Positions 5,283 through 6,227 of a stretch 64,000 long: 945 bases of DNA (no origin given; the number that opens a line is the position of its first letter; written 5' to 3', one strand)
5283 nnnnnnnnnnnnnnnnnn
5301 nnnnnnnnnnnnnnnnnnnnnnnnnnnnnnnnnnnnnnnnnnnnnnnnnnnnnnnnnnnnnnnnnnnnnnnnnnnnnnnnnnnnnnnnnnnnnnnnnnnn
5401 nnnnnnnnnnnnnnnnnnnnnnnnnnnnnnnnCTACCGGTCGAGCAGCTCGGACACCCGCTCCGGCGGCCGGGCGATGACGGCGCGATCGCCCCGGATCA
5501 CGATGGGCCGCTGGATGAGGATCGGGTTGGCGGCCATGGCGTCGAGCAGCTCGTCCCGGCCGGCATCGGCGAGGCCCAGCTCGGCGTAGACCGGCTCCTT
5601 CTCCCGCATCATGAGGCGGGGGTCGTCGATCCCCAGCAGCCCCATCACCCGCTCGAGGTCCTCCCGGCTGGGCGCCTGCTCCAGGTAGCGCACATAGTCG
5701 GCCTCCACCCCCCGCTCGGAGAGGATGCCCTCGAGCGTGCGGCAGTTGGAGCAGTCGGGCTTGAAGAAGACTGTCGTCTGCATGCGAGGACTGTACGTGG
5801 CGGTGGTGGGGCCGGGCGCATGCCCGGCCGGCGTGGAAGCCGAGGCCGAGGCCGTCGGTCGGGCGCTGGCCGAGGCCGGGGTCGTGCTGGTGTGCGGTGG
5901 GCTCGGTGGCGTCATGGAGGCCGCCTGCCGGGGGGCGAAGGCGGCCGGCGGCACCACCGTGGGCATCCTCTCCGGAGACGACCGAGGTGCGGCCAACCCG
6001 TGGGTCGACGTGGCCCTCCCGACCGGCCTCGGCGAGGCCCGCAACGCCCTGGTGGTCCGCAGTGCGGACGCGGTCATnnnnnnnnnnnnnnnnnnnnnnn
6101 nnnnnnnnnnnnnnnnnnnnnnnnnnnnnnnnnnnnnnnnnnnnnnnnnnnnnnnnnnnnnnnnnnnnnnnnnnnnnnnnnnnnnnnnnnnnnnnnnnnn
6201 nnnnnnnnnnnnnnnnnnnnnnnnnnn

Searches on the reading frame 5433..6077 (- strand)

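Call 64: search_protein_families(library=pfam, proteins=[window:5433-6077:-], max_evalue=0.00001)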
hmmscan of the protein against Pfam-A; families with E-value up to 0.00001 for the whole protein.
window:5433-6077:- (214 aa): 1 family
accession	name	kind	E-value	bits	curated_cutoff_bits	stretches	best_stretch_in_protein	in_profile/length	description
PF03960.21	ArsC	-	1.3e-11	45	24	1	106-210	3-78/79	ArsC family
